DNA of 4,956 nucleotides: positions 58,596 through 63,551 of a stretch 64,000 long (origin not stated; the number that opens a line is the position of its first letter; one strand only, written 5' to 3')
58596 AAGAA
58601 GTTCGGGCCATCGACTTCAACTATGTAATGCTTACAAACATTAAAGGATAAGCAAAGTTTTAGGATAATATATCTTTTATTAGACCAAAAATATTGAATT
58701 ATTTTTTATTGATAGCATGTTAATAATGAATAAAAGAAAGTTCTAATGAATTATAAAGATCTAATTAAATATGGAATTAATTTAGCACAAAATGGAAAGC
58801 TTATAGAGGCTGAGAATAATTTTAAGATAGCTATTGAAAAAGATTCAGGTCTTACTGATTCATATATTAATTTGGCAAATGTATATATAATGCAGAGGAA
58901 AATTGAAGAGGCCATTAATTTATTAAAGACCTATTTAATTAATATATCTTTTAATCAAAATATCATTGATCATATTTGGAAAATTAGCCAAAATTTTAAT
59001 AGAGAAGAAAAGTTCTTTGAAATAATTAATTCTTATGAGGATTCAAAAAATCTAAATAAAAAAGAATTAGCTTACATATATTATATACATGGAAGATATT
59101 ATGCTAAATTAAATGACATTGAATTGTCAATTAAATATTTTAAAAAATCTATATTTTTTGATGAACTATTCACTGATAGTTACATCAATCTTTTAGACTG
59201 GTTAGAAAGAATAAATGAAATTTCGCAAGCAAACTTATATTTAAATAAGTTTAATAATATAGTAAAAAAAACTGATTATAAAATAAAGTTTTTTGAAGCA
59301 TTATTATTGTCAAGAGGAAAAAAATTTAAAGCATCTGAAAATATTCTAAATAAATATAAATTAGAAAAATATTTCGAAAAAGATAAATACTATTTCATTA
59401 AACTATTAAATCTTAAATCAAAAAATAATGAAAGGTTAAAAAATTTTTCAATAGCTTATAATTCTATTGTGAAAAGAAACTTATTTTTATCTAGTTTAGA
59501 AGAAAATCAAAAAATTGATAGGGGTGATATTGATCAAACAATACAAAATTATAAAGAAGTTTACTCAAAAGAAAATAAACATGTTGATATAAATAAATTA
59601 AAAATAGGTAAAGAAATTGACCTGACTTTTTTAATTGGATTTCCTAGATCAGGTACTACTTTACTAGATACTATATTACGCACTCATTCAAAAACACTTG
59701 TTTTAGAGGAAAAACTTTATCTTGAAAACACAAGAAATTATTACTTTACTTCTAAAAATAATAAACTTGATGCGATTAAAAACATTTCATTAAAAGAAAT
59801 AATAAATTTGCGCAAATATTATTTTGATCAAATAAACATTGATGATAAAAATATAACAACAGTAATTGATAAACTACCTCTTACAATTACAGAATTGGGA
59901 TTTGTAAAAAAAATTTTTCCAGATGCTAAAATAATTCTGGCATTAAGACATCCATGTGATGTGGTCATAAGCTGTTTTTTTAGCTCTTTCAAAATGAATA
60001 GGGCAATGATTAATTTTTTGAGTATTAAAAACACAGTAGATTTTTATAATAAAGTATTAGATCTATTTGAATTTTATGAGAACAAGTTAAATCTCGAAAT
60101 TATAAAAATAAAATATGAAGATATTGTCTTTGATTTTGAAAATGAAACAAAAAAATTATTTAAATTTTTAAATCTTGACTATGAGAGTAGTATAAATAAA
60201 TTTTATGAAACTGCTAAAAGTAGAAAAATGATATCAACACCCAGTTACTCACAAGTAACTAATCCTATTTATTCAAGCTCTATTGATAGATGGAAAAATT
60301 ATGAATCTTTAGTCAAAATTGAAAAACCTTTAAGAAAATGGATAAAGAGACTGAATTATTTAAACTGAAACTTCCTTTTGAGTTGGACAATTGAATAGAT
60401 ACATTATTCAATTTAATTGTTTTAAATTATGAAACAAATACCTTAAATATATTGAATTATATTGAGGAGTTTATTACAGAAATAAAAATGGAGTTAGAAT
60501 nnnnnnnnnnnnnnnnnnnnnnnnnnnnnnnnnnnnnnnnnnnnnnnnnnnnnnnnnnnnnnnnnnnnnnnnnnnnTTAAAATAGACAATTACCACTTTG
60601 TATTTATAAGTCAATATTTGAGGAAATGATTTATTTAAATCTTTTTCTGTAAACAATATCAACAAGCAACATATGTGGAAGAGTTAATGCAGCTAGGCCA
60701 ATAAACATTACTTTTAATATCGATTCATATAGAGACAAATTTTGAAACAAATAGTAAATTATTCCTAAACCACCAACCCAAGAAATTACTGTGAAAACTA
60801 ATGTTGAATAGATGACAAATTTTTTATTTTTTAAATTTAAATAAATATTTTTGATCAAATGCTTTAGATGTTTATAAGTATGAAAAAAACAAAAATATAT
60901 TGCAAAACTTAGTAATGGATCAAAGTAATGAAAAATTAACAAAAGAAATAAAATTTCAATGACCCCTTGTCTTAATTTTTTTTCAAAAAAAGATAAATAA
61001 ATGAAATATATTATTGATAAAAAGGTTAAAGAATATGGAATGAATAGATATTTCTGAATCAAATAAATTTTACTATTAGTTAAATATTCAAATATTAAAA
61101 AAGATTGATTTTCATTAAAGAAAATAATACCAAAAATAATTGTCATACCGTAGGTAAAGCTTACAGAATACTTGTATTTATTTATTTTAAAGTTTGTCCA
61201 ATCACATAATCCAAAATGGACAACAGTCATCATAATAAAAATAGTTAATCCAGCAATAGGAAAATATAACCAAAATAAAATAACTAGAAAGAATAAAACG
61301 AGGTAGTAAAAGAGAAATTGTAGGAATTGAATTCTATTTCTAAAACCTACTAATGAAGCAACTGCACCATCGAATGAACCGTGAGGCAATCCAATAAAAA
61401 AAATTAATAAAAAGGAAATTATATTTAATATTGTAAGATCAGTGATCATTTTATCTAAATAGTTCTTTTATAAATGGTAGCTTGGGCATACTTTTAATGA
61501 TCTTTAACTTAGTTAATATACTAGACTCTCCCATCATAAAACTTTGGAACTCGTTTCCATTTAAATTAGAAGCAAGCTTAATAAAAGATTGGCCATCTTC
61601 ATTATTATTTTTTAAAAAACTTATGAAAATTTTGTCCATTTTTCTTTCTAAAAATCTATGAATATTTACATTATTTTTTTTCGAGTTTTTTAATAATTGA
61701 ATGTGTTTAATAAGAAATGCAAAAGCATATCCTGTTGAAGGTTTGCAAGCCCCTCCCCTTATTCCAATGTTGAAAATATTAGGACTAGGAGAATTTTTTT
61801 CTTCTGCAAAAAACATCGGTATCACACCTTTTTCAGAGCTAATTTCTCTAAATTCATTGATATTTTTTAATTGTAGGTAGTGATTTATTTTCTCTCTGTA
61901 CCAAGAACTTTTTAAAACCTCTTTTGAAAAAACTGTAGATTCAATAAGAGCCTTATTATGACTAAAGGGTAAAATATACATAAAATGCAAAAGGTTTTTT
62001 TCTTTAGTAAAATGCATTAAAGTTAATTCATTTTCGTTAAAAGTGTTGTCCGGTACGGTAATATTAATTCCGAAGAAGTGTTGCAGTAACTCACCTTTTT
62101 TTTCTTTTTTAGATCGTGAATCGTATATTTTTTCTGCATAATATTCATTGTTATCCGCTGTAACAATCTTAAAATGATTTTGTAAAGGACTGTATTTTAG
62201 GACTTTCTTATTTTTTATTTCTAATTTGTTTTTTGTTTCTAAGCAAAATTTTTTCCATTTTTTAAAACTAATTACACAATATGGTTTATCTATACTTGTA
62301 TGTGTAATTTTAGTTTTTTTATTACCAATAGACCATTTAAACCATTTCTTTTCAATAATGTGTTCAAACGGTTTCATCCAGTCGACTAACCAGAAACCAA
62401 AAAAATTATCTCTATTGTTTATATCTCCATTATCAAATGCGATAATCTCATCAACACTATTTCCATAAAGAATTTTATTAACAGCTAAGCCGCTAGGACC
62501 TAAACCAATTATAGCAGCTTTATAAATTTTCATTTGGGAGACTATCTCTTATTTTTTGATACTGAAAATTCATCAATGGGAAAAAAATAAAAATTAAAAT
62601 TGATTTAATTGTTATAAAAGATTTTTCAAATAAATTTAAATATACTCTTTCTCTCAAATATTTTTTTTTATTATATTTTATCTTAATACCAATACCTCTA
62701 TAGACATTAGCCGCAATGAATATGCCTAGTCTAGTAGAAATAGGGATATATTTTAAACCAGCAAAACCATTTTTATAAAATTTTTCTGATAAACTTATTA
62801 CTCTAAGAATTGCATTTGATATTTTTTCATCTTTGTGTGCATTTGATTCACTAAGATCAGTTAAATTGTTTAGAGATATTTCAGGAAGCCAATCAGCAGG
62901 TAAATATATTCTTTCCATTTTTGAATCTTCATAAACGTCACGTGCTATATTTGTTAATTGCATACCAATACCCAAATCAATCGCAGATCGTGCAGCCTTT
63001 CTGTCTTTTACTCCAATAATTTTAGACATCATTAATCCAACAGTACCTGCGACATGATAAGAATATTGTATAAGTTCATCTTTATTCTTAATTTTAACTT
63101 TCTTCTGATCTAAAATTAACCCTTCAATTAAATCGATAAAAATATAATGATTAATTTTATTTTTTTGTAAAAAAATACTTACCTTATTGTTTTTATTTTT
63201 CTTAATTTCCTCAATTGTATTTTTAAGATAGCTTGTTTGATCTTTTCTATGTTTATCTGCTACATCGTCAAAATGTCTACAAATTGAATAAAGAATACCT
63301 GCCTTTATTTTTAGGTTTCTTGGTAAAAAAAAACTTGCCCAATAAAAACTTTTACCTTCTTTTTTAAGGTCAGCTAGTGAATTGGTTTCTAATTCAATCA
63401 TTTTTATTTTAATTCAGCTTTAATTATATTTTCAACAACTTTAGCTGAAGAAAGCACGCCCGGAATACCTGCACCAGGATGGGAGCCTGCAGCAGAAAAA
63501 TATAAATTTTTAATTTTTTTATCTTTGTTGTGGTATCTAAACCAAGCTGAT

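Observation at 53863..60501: Sulfotransferase-rich accessory island between purH and tRNA-Gly: candidate undescribed hydroxylation/sulfation system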

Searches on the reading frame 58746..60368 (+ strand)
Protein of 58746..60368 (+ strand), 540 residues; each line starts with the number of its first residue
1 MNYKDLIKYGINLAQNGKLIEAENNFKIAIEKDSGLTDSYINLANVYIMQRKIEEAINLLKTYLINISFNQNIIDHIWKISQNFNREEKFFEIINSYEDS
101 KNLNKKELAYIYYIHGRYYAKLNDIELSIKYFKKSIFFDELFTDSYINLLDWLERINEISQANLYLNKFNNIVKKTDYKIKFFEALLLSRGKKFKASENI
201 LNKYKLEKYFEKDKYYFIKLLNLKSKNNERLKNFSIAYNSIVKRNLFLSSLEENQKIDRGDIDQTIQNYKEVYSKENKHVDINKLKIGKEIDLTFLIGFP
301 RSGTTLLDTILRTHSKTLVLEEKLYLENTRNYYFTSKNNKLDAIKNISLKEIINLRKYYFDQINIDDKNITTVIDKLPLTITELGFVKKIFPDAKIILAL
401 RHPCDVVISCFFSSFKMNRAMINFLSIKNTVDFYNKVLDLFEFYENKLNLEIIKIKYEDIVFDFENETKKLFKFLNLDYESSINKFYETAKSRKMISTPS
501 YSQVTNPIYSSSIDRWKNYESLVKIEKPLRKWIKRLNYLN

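Call 4: search_protein_families(library=pfam, proteins=[window:58746-60368:+], max_evalue=0.1)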
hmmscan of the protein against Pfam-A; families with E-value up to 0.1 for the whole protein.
window:58746-60368:+ (540 aa): 9 families
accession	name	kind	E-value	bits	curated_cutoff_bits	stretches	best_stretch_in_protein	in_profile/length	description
PF13469.12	Sulfotransfer_3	-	1.6e-29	104.1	27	1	295-480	3-215/216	Sulfotransferase family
PF00685.33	Sulfotransfer_1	-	2.1e-11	44.2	22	1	294-519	4-234/255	Sulfotransferase domain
PF14559.12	TPR_19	-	1.1e-07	32.5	25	1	13-63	1-51/68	Tetratricopeptide repeat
PF07719.23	TPR_2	-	4.3e-07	30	27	0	39-61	3-25/34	Tetratricopeptide repeat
PF00515.34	TPR_1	-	3.4e-05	23.9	27.8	1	38-60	2-24/34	Tetratricopeptide repeat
PF13181.12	TPR_8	-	0.00013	22.3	25.7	1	110-136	2-28/34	Tetratricopeptide repeat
PF13424.12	TPR_12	-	0.00017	22.2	30.1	0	9-62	9-70/77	Tetratricopeptide repeat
PF13431.12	TPR_17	-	0.0036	17.9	24.4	1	29-57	5-33/34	Tetratricopeptide repeat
PF13374.12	TPR_10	-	0.0038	17.6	27.5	1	38-61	3-26/42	Tetratricopeptide repeat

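Call 5: search_protein_families(library=ncbifam, proteins=[window:58746-60368:+], max_evalue=0.1)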
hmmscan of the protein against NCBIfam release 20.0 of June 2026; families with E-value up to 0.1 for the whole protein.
window:58746-60368:+ (540 aa): 6 families
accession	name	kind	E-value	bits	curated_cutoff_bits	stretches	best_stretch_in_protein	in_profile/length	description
NF052394.1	NodProtNoeE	equivalog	8.7e-07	28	500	1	292-317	9-34/387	nodulation protein NoeE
TIGR02521.1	type_IV_pilW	equivalog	1.4e-05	24.8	154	1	10-66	142-198/234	type IV pilus biogenesis/stability protein PilW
NF047558.1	TPR_END_plus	domain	3.4e-05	23.7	32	0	112-138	2-28/56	TPR end-of-group domain-containing protein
NF008757.0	PRK11788.1-5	equivalog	0.00043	19.5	363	1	15-110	192-288/388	lipopolysaccharide assembly protein LapB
TIGR02917.1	PEP_TPR_lipo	equivalog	0.002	16.1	312.2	1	11-107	473-571/899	XrtA/PEP-CTERM system TPR-repeat protein PrsT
NF033762.1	social_mot_Tgl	equivalog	0.043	13.2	225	1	19-72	82-135/252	social motility TPR repeat lipoprotein Tgl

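Call 50: search_solved_structures(query=window:58746-60368:+, max_evalue=0.1)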
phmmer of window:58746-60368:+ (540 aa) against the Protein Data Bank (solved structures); distinct sequences matched with E-value up to 0.1: 26.
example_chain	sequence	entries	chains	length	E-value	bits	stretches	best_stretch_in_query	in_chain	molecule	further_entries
8bu0_A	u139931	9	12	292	5.9e-07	31.9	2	15-149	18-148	Consensus tetratricopeptide repeat protein | Crystal structure of an 8-repeat consensus TPR superhelix with Zinc. | Monomer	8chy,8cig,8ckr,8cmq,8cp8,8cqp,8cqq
7yeh_B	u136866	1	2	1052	6e-07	31.9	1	13-151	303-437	UDP-N-acetylglucosamine--peptide N-acetylglucosaminyltransferase 110 kDa subunit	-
7yea_A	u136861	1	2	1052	6e-07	31.9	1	13-151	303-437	UDP-N-acetylglucosamine--peptide N-acetylglucosaminyltransferase 110 kDa subunit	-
6eou_A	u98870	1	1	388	6.3e-07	31.8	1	14-156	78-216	UDP-N-acetylglucosamine--peptide N-acetylglucosaminyltransferase 110 kDa subunit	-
7ntf_A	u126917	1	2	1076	6.5e-07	31.8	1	13-151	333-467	Isoform 1 of UDP-N-acetylglucosamine--peptide N-acetylglucosaminyltransferase 110 kDa subu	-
1w3b_A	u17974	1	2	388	6.5e-07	31.8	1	14-155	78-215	UDP-N-ACETYLGLUCOSAMINE--PEPTIDE N-ACETYLGLUCOSAMINYLTRANSFERASE 110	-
5wrj_A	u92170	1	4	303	6.7e-07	31.7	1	287-516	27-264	Protein-tyrosine sulfotransferase 1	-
5wri_A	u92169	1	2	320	7.8e-07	31.5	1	287-516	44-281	Protein-tyrosine sulfotransferase 1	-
9wp1_A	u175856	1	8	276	1e-06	31.2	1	289-516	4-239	Protein-tyrosine sulfotransferase 1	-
9wwe_A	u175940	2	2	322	1.5e-06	30.6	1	285-517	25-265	Protein-tyrosine sulfotransferase 2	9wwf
3ap1_A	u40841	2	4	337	1.6e-06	30.5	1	285-517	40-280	Protein-tyrosine sulfotransferase 2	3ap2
3ap3_A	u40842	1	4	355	3.2e-06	29.5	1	286-517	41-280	Protein-tyrosine sulfotransferase 2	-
9qhc_A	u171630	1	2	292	3.1e-05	26.2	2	17-146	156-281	Engineered tetratricopeptide repeat protein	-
2q7f_A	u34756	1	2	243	0.00076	21.6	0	7-62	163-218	YrrB protein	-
8ch0_A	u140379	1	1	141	0.0011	21.1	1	15-138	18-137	Consensus tetratricopeptide repeat protein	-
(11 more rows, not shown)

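Call 70: search_protein_families(library=phrogs, proteins=[window:58746-60368:+], max_evalue=0.001)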
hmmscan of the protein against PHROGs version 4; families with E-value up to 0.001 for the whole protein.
window:58746-60368:+ (540 aa): 0 families

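Call 74: find_homologous_proteins(query=window:58746-60368:+, max_evalue=1e-10)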
Query window:58746-60368:+ (540 aa): 2939 proteins with E <= 1e-10 among 8000 candidates; the best 120 are listed.
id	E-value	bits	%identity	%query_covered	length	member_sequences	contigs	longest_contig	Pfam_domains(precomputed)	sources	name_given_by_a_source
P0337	0.0e+0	1149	100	100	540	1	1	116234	PF14559.13,PF13469.13,PF00685.34,PF07719.24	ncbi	-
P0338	0.0e+0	1056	92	100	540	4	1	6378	PF14559.13,PF13469.13,PF00515.35,PF00685.34,PF07719.24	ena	-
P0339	0.0e+0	1052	91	100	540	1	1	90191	PF14559.13,PF13469.13,PF00515.35,PF00685.34,PF07719.24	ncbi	-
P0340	0.0e+0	1041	90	100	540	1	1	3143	PF14559.13,PF13469.13,PF00515.35,PF00685.34,PF07719.24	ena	-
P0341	0.0e+0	1039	90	100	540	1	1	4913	PF14559.13,PF13469.13,PF00515.35,PF00685.34,PF07719.24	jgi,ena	-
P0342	0.0e+0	1037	90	100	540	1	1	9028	PF14559.13,PF13469.13,PF00515.35,PF00685.34,PF07719.24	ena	-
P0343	0.0e+0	1034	90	100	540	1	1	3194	PF14559.13,PF13469.13,PF00515.35,PF00685.34,PF07719.24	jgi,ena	-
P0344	0.0e+0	1029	90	100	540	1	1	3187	PF13469.13,PF00515.35,PF00685.34,PF07719.24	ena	-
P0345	0.0e+0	1027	90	100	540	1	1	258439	PF14559.13,PF13431.13,PF13469.13,PF00515.35,PF13424.13,PF00685.34,PF07719.24,PF13374.13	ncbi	-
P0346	0.0e+0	1024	89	100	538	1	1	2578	PF14559.13,PF13431.13,PF13469.13,PF13414.13,PF00515.35,PF13424.13,PF13181.13,PF00685.34,PF07719.24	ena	-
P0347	0.0e+0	1022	88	100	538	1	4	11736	PF14559.13,PF13469.13,PF00515.35,PF00685.34,PF07719.24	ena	-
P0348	0.0e+0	1016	89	100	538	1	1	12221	PF14559.13,PF13469.13,PF00515.35,PF13424.13,PF00685.34,PF07719.24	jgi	-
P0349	0.0e+0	1014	89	100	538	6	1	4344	PF14559.13,PF13469.13,PF00515.35,PF13424.13,PF00685.34,PF07719.24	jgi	-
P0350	0.0e+0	1011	87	100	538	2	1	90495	PF14559.13,PF13469.13,PF00515.35,PF00685.34,PF07719.24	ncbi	-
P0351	2.3e-297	1005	88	100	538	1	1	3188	PF13469.13,PF00515.35,PF13424.13,PF00685.34,PF07719.24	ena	-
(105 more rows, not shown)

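Call 75: find_encoding_contigs(protein=P0337, flank=2000, max_places=2)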
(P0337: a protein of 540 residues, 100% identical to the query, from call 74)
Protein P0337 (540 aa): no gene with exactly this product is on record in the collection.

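Call 88: find_related_loci(query=window:58746-60368:+, collection=viral_contigs, flank=6000)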
Query window:58746-60368:+ (540 aa) in viral_contigs; peptide patterns used: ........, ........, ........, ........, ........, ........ (x = any residue, [..] = any of these).
33 stretches matched a pattern, but none encodes a relative of the query by tblastn (E <= 1e-3).

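Call 91: search_dna_similar(query=window:58746-60368:+, collection=phages, mode=protein, max_rows=8)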
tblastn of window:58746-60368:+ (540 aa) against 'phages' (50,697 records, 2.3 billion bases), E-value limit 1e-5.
No match.

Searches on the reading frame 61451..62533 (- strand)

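Call 86: search_protein_families(library=pfam, proteins=[window:61451-62533:-], max_evalue=0.001)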
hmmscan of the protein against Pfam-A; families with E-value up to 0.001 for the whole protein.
window:61451-62533:- (360 aa): 1 family
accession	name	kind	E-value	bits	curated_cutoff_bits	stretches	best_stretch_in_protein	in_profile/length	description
PF05834.18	Lycopene_cycl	-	1e-35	124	23.4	1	7-355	3-376/380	Lycopene cyclase protein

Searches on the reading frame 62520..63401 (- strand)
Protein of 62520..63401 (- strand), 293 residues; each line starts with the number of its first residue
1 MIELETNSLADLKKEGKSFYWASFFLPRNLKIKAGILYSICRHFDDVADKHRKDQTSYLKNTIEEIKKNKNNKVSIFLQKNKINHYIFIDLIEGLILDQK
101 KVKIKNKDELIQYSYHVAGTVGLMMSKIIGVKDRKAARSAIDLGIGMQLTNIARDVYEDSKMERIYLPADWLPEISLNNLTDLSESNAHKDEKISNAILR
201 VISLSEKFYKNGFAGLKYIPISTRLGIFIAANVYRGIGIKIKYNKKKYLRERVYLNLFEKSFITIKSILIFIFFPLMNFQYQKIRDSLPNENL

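Call 86: search_protein_families(library=pfam, proteins=[window:62520-63401:-], max_evalue=0.001)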
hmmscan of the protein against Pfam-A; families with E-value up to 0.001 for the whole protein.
window:62520-63401:- (293 aa): 1 family
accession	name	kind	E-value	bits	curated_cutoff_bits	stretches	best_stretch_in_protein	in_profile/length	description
PF00494.24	SQS_PSY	-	8.5e-51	173.6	26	1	12-258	1-262/263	Squalene/phytoene synthase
